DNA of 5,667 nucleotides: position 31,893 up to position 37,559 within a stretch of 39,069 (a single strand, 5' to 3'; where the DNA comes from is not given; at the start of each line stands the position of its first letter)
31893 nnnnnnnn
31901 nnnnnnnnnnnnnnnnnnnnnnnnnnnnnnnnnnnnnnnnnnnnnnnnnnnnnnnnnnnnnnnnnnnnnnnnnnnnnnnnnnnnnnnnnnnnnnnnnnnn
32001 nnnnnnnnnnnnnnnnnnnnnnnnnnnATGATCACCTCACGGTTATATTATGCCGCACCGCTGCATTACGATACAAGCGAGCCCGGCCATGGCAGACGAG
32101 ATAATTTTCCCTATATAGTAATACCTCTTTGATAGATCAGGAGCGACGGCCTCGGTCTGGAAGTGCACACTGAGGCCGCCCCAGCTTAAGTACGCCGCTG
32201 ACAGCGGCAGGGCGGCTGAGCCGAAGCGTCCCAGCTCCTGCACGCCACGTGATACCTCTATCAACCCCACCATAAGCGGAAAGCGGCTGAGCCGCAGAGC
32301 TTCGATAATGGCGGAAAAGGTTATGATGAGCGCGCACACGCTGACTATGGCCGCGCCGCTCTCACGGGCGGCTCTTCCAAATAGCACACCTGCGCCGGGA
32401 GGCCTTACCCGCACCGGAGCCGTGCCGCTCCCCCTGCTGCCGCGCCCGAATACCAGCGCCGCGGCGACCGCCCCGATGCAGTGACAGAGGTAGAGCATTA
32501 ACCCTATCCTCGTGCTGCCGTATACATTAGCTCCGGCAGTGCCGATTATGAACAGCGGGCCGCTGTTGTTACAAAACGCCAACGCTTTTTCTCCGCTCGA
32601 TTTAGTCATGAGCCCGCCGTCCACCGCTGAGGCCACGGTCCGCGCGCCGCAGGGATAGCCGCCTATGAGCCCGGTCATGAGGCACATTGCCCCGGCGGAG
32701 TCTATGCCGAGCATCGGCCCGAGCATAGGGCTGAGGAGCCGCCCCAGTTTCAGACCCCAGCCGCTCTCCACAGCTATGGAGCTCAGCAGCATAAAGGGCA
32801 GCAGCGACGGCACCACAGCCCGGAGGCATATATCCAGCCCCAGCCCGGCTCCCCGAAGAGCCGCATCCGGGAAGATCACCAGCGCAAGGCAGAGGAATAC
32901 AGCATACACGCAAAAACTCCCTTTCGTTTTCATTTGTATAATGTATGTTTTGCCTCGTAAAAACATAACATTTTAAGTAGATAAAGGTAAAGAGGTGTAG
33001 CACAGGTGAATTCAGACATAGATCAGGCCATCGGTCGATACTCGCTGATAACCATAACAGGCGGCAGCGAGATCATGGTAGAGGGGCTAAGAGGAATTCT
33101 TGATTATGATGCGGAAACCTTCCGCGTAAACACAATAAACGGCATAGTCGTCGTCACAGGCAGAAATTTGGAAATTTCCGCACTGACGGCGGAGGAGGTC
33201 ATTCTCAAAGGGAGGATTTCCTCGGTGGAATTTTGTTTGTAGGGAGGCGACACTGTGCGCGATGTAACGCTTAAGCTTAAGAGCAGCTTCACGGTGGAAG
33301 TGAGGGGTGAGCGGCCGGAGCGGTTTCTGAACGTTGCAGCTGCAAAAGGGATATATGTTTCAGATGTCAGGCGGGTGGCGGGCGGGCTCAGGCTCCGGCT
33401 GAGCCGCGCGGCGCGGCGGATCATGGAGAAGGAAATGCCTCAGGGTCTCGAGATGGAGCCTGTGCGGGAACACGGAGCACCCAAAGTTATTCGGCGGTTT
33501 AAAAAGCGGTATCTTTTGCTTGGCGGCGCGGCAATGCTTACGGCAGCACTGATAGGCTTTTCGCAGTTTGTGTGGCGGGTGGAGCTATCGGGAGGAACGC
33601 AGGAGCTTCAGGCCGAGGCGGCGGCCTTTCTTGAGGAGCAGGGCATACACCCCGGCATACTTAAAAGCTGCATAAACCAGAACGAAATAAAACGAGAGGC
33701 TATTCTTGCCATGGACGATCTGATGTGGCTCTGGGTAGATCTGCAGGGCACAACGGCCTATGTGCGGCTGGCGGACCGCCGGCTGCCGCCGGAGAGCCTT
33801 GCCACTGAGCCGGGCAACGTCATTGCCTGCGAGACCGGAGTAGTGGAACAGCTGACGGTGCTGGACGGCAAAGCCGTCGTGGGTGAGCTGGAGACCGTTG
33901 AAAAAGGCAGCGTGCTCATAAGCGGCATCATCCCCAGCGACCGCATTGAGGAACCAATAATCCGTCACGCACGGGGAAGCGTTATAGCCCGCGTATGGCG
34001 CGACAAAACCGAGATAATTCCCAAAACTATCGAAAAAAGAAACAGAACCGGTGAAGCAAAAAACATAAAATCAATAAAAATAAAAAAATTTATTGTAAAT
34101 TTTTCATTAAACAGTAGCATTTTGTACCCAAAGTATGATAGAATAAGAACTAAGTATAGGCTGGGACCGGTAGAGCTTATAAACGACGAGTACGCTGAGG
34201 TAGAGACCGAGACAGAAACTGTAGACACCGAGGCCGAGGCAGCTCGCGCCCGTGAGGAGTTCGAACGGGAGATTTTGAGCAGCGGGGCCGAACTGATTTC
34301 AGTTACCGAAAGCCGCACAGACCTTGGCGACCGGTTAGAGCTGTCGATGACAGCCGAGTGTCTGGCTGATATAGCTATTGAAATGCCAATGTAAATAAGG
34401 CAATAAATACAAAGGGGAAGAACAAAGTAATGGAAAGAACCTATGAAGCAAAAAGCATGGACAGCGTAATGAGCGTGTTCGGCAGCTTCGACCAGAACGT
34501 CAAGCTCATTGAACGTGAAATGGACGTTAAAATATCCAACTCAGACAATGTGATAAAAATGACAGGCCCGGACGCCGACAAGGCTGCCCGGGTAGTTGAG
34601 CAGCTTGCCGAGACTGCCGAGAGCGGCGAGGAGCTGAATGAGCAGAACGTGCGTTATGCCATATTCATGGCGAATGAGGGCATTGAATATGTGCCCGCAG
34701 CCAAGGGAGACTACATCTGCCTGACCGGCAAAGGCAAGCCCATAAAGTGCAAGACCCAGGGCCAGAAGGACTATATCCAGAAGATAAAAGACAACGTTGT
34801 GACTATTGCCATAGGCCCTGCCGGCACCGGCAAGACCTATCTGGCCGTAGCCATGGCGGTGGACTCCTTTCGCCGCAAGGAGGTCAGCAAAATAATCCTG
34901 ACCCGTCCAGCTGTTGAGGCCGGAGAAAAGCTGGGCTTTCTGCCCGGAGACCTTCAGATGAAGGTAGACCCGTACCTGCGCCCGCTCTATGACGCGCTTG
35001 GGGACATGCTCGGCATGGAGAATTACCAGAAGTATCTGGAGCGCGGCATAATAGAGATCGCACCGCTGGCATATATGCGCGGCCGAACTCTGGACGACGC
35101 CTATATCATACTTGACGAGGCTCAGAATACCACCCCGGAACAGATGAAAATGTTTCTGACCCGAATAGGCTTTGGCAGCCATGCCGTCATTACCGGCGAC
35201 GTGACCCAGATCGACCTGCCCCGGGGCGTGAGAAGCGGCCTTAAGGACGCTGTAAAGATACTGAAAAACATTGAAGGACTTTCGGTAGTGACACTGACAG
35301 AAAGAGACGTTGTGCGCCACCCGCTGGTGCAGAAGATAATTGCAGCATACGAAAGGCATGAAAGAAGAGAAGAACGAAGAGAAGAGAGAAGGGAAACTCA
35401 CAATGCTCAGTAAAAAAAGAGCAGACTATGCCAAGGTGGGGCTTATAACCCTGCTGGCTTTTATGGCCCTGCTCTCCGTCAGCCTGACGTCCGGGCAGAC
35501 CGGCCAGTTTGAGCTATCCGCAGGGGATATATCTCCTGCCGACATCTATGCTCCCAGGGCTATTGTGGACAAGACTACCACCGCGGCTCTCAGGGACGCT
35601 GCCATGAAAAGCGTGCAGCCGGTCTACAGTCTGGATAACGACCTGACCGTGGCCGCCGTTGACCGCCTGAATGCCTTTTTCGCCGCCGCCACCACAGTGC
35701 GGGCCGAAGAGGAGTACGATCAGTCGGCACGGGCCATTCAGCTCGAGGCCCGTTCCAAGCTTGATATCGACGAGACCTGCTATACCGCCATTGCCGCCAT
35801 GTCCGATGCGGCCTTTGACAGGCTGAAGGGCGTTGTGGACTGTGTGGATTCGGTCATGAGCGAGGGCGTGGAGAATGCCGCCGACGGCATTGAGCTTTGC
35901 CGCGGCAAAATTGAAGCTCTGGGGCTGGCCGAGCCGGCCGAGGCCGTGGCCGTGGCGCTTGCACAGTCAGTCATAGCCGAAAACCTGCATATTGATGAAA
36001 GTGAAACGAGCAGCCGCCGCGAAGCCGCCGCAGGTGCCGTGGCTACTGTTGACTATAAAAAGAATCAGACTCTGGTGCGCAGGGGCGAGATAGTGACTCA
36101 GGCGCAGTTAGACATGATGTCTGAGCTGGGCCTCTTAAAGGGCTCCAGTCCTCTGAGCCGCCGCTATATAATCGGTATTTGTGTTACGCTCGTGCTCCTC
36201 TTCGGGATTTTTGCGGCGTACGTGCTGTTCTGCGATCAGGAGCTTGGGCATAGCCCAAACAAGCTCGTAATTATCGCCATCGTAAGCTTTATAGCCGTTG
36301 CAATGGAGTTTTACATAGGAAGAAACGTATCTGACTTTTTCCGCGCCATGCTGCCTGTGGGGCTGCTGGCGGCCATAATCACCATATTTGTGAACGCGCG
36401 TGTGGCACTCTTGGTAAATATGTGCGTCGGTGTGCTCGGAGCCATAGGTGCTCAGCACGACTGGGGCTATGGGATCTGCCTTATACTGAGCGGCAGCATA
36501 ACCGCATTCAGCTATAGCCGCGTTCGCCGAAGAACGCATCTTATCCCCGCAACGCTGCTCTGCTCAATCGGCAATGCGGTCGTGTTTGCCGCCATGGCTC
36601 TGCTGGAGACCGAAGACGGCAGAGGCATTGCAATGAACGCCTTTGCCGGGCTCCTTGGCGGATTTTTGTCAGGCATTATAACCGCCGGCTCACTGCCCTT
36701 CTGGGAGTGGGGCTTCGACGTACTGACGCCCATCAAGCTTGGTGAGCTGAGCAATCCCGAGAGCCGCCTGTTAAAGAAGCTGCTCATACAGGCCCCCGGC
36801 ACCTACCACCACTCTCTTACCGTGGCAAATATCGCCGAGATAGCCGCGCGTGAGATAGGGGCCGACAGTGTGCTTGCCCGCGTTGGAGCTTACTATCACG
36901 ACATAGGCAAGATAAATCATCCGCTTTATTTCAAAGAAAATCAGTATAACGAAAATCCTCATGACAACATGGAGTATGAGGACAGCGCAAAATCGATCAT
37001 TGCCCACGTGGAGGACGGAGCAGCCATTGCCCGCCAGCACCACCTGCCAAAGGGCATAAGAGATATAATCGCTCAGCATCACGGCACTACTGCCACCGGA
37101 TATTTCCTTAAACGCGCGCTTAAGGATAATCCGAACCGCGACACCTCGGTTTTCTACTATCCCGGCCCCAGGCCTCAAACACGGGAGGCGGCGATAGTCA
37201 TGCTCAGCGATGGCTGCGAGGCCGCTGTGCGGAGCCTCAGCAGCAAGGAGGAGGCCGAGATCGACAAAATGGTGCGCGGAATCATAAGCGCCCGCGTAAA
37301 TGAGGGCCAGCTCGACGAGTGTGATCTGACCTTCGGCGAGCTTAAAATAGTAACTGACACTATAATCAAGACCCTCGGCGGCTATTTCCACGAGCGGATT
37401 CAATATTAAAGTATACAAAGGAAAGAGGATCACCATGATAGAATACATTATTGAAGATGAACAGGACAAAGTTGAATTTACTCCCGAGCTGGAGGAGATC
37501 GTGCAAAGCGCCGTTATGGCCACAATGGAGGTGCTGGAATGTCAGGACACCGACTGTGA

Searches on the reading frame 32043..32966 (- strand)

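Call 15: search_protein_families(library=pfam, proteins=[window:32043-32966:-], max_evalue=0.001)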
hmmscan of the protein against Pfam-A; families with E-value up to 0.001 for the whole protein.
window:32043-32966:- (307 aa): 1 family
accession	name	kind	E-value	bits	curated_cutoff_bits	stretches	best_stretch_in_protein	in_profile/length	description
PF07670.19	Gate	-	1.3e-06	29.2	29.6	1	50-126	3-75/104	Nucleoside recognition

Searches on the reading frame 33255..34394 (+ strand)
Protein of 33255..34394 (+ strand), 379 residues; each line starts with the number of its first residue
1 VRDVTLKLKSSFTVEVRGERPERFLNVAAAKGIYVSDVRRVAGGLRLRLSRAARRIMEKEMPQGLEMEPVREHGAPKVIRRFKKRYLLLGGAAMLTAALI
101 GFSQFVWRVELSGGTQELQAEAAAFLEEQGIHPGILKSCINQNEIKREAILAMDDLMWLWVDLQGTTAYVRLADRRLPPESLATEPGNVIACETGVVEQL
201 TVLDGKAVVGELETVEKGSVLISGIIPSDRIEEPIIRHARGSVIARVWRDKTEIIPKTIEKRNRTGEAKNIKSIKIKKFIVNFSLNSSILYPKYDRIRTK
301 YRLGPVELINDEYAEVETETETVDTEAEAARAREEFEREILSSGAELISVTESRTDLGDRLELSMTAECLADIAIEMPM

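Call 15: search_protein_families(library=pfam, proteins=[window:33255-34394:+], max_evalue=0.001)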
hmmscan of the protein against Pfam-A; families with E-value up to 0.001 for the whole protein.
window:33255-34394:+ (379 aa): 1 family
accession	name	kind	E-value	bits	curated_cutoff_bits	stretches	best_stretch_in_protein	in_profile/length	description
PF06898.16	YqfD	-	2.9e-78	263.9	25.2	1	9-373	4-379/379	Putative stage IV sporulation protein YqfD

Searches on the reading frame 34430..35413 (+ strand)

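Call 15: search_protein_families(library=pfam, proteins=[window:34430-35413:+], max_evalue=0.001)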
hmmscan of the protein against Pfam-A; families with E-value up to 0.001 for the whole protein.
window:34430-35413:+ (327 aa): 5 families
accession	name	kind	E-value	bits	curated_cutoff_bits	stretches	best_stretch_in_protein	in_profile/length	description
PF02562.22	PhoH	-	2.4e-97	324.8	27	1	105-308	2-205/205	PhoH-like protein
PF13604.12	AAA_30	-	1.1e-06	29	27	1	110-261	4-128/191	AAA domain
PF13245.12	AAA_19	-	2.2e-06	28.3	25.1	1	113-261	2-129/134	AAA domain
PF01695.23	IstB_IS21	-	3.8e-05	23.7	24.1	1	120-149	92-119/238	IstB-like ATP binding protein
PF13401.12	AAA_22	-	0.00068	20.4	27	0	124-243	7-105/130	AAA domain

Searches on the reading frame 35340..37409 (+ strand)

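Call 71: search_protein_families(library=pfam, proteins=[window:35340-37409:+], max_evalue=0.01)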
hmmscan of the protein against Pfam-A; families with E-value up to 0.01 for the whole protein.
window:35340-37409:+ (689 aa): 5 families
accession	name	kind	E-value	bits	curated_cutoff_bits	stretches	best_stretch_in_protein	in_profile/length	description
PF07697.16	7TMR-HDED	-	2.6e-42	145.8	27.6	1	61-267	2-224/224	7TM-HD extracellular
PF07698.17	7TM-7TMR_HD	-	8.2e-25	88.3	29.4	1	277-463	4-190/190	7TM receptor with intracellular HD hydrolase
PF01966.28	HD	-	6.3e-20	72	22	1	488-628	1-115/116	HD domain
PF08668.18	HDOD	-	0.00021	21.3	22.9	1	482-581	89-194/196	HDOD domain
PF18019.7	Cas3_HD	-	0.00037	21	23.1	1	508-594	52-142/207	Cas3, HD domain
